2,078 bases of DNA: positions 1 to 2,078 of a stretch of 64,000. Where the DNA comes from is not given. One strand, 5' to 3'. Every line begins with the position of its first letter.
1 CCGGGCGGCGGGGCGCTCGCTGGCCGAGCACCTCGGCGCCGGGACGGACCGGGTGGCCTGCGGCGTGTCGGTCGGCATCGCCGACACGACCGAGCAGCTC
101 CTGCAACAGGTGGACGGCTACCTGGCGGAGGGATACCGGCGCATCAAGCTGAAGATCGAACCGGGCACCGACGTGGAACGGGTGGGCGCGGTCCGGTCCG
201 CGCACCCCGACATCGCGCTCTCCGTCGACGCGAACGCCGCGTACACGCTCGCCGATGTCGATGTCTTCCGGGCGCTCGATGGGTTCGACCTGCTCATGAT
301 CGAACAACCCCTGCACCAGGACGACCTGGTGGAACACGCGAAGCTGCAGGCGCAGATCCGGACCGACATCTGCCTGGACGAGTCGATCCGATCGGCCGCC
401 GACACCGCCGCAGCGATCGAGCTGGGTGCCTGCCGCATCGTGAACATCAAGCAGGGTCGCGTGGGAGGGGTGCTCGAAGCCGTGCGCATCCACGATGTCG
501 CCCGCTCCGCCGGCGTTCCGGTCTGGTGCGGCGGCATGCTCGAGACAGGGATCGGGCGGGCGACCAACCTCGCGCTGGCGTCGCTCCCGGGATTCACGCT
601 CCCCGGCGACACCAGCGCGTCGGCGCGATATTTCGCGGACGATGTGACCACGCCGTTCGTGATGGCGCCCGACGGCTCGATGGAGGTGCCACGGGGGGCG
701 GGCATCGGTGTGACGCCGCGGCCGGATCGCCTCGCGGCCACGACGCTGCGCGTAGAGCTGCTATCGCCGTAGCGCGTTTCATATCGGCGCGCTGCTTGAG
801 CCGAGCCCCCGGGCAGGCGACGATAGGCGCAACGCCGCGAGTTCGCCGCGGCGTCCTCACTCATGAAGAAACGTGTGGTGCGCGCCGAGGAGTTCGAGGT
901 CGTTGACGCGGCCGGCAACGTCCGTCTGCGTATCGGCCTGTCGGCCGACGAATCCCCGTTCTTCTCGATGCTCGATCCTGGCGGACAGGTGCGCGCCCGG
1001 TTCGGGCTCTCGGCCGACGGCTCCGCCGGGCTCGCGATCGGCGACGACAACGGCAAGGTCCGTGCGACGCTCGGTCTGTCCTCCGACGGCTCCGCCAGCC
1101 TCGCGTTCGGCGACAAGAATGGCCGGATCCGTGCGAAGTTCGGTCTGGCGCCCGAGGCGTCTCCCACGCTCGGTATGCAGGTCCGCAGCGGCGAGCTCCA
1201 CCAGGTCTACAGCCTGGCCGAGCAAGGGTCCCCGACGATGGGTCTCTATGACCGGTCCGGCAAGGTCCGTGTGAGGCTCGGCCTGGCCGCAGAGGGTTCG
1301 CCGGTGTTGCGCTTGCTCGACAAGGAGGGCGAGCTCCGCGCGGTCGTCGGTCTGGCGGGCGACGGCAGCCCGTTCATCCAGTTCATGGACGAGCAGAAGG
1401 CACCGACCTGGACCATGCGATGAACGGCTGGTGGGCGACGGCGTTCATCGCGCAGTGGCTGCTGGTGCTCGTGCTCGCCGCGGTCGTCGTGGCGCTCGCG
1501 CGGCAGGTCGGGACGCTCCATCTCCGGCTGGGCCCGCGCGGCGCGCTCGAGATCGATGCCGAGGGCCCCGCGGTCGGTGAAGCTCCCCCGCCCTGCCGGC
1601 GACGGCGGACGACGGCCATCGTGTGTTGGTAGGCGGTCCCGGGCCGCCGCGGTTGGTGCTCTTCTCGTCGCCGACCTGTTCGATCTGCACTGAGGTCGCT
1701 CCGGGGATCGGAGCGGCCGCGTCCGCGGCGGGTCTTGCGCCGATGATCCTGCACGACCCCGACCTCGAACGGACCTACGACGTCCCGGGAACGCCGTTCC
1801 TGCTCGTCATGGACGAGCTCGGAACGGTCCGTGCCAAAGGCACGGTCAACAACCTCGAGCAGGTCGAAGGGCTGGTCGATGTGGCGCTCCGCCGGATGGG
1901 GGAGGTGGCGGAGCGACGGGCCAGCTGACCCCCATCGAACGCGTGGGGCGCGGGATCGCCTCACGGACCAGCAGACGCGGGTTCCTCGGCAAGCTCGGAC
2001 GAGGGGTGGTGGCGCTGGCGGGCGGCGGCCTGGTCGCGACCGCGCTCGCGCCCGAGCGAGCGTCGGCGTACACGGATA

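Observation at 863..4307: Mau-type maturation genes around a light-chain homologue, with no heavy chain, MauG or amicyanin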

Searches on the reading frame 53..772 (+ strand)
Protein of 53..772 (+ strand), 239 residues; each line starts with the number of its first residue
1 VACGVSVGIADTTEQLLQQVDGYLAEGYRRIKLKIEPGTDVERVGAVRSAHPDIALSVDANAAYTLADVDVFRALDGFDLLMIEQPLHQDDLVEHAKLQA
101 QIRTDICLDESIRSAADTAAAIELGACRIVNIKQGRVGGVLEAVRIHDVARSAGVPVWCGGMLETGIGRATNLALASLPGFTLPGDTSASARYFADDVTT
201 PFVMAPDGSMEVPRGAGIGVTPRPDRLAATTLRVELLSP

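Call 3: search_protein_families(library=pfam, proteins=[window:53-772:+], max_evalue=0.1)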
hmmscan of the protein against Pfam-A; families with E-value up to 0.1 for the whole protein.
window:53-772:+ (239 aa): 3 families
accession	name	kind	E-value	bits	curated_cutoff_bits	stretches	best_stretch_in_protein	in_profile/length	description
PF13378.12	MR_MLE_C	-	1.3e-49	169.3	29.4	1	16-225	2-218/219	Enolase C-terminal domain-like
PF07476.17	MAAL_C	-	0.0011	18.6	27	1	99-179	135-218/249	Methylaspartate ammonia-lyase C-terminus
PF00113.28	Enolase_C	-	0.0029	17.4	21.5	1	76-156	147-230/296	Enolase, C-terminal TIM barrel domain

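Call 4: search_protein_families(library=ncbifam, proteins=[window:53-772:+], max_evalue=0.1)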
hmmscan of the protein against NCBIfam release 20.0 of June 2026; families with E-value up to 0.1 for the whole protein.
window:53-772:+ (239 aa): 17 families
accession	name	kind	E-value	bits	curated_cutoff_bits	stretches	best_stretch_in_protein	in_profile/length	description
TIGR01928.1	menC_lowGC_arch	equivalog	5.4e-71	239.3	200.65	1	3-201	125-322/325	o-succinylbenzoate synthase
NF042940.1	racemase_DgcA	equivalog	8.1e-25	87.7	400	1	26-177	138-286/323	N-acetyl-D-Glu racemase DgcA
NF002782.0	PRK02901.1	equivalog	9.2e-22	77.4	288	1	28-214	103-292/328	o-succinylbenzoate synthase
NF047820.1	TalGalacDh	equivalog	1.3e-20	73.7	500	1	12-155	151-299/371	L-talarate/galactarate dehydratase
TIGR02534.1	mucon_cyclo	subfamily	1.6e-19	70.2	334.95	1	25-229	155-364/368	muconate/chloromuconate family cycloisomerase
NF043002.1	HProlDhtase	equivalog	2.8e-17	62.7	500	1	12-232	143-364/366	cis-3-hydroxy-L-proline dehydratase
NF011708.0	PRK15129.1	equivalog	4.1e-17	62.2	343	1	10-179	127-291/321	L-Ala-D/L-Glu epimerase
NF041118.1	A_G_epim_Thtga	equivalog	4.6e-16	58.9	500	1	7-176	134-306/341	L-Ala-D/L-Glu epimerase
TIGR01927.1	menC_gam_Gplu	equivalog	1.3e-13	51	130.55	1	15-177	115-280/307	o-succinylbenzoate synthase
NF040866.1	AraD_Arch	equivalog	5.7e-13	48.6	650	1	13-176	149-316/372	arabinonate dehydratase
NF002739.0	PRK02714.1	equivalog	6.3e-12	45.6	259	1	12-176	118-287/320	o-succinylbenzoate synthase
NF040790.2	glucon_galact_dh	equivalog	1.2e-11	44.1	750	1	41-221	178-360/390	bifunctional D-gluconate/D-galactonate dehydratase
NF003473.0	PRK05105.1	equivalog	6.2e-07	28.7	236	1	13-170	123-281/331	o-succinylbenzoate synthase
NF010624.0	PRK14017.1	equivalog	1.9e-06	27.2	311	1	40-156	163-281/382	galactonate dehydratase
TIGR01502.1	B_methylAsp_ase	equivalog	0.0005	19.2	286.15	1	101-164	295-359/408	methylaspartate ammonia-lyase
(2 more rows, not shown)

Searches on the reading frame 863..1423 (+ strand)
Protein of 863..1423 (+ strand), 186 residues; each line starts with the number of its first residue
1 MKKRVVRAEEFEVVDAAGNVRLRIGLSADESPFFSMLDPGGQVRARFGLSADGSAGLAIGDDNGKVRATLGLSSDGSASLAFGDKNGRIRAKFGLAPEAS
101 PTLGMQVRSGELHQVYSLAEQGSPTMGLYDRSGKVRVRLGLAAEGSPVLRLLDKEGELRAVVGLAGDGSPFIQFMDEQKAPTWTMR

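Call 3: search_protein_families(library=pfam, proteins=[window:863-1423:+], max_evalue=0.1)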
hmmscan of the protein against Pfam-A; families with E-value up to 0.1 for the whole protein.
window:863-1423:+ (186 aa): 1 family
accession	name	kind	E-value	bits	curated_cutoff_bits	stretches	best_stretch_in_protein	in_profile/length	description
PF09695.16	YtfJ_HI0045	-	0.032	14.3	24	0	59-90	108-138/160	Bacterial protein of unknown function (YtfJ_HI0045)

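Call 4: search_protein_families(library=ncbifam, proteins=[window:863-1423:+], max_evalue=0.1)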
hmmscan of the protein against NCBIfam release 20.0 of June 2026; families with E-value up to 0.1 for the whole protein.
window:863-1423:+ (186 aa): 1 family
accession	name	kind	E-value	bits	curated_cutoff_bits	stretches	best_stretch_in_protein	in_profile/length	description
TIGR04366.1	cupin_WbuC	subfamily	0.0068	16.3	42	0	76-120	64-107/132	WbuC family cupin fold metalloprotein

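Call 46: search_solved_structures(query=A4, max_evalue=10, show_alignments=2)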
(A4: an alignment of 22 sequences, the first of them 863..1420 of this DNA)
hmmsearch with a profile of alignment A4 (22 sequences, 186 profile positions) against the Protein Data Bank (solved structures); distinct sequences matched with E-value up to 10: 8.
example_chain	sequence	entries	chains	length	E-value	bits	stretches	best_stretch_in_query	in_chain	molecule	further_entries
5z1o_A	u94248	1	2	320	1.6e-06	31.3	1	48-169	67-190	Outer Surface Protein A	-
5ys7_A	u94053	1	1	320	4.3e-06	29.9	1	12-140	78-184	Outer Surface Protein A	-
3eex_A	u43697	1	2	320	1.6e-05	28.1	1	48-167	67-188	Outer Surface Protein A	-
3cka_A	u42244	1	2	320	0.00015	24.9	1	54-159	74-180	Outer surface protein A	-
3ec5_A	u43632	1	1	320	0.0011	22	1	53-158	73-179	Outer Surface Protein A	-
8xwg_A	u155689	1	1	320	0.0032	20.5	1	57-158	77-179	Outer Surface Protein A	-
6tgn_A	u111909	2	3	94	0.1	15.6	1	44-91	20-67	Protein NBR1 homolog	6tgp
2oy7_A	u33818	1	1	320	0.21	14.6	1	40-139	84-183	Outer surface protein A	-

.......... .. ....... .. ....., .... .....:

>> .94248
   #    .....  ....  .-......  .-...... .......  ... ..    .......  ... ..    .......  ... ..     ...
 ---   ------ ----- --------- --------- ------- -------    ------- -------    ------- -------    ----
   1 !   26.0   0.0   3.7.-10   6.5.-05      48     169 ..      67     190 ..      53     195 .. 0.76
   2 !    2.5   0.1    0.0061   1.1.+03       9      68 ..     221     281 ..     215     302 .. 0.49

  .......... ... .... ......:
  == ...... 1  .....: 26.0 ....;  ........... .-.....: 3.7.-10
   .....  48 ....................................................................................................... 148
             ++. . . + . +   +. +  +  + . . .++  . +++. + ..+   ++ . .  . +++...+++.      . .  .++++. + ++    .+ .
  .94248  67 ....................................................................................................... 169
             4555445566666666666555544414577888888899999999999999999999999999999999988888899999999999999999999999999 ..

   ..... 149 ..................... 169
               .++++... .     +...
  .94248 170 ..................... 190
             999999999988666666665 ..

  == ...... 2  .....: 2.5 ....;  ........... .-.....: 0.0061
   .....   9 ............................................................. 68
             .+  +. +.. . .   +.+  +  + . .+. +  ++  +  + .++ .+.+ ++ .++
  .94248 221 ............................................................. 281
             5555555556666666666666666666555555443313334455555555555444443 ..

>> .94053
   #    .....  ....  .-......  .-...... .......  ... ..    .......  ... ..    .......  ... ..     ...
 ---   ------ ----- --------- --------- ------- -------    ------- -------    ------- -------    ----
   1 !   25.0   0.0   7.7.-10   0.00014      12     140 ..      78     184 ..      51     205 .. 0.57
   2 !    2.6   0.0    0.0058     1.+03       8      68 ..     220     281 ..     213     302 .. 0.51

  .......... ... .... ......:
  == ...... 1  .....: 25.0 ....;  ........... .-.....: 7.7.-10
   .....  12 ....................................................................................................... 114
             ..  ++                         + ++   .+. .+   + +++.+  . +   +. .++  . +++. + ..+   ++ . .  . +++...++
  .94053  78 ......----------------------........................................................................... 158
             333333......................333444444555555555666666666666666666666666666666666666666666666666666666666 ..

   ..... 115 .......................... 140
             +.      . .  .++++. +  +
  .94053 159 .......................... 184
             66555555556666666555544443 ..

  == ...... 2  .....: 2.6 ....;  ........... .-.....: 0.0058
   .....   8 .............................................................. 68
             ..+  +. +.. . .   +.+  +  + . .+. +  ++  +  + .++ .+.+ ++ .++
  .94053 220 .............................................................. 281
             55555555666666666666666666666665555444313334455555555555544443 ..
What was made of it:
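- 863..1423 (+): 186-aa protein of about 7.7 tandem 23-aa beta-hairpin units. It has no signal peptide and is the first gene of the operon. The profile hits engineered OspA hairpin-repeat proteins (E 1.6e-6, call 46).
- Checked: Its profile matches engineered OspA beta-hairpin repeat proteins in the PDB (E 1.6e-6, call 46).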

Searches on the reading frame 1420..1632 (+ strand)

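Call 3: search_protein_families(library=pfam, proteins=[window:1420-1632:+], max_evalue=0.1)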
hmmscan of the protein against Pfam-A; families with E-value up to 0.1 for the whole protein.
window:1420-1632:+ (70 aa): 0 families

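Call 4: search_protein_families(library=ncbifam, proteins=[window:1420-1632:+], max_evalue=0.1)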
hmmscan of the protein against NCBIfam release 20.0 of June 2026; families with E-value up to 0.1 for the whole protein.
window:1420-1632:+ (70 aa): 2 families
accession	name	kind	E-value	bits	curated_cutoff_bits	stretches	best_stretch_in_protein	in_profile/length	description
TIGR02661.1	MauD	equivalog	1e-07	31.6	188.6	1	10-57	7-53/189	methylamine dehydrogenase accessory protein MauD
NF047574.1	opine_export_Sa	equivalog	0.024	13.7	235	1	2-37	271-306/388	staphylopine family metallophore export MFS transporter CntE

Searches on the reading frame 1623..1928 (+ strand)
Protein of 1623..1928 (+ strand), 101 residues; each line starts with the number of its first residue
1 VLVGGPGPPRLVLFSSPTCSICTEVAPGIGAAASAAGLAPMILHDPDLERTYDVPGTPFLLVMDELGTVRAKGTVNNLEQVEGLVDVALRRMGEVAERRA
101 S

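Call 3: search_protein_families(library=pfam, proteins=[window:1623-1928:+], max_evalue=0.1)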
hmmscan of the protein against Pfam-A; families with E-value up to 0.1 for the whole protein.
window:1623-1928:+ (101 aa): 2 families
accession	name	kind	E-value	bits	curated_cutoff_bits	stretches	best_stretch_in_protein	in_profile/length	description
PF13192.12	Thioredoxin_3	-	0.0098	16.3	24.8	1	16-85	7-75/76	Thioredoxin domain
PF00085.26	Thioredoxin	-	0.034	14.6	23.5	1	10-66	21-82/103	Thioredoxin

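Call 4: search_protein_families(library=ncbifam, proteins=[window:1623-1928:+], max_evalue=0.1)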
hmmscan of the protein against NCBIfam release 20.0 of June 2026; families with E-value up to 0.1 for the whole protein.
window:1623-1928:+ (101 aa): 2 families
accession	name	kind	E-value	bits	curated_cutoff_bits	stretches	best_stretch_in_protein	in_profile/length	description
TIGR02661.1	MauD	equivalog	3.5e-07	29.9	188.6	2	51-87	141-177/189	methylamine dehydrogenase accessory protein MauD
TIGR01408.1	Ube1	subfamily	0.017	12.8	750.05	1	35-88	45-97/1008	ubiquitin-activating enzyme E1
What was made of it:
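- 1420..1928 (+): MauD-like membrane-anchored thioredoxin-fold protein with a CxxC motif (PTCSIC). In this window it is interrupted by a 1-nt deletion. Each half matches TIGR02661 (calls 4).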
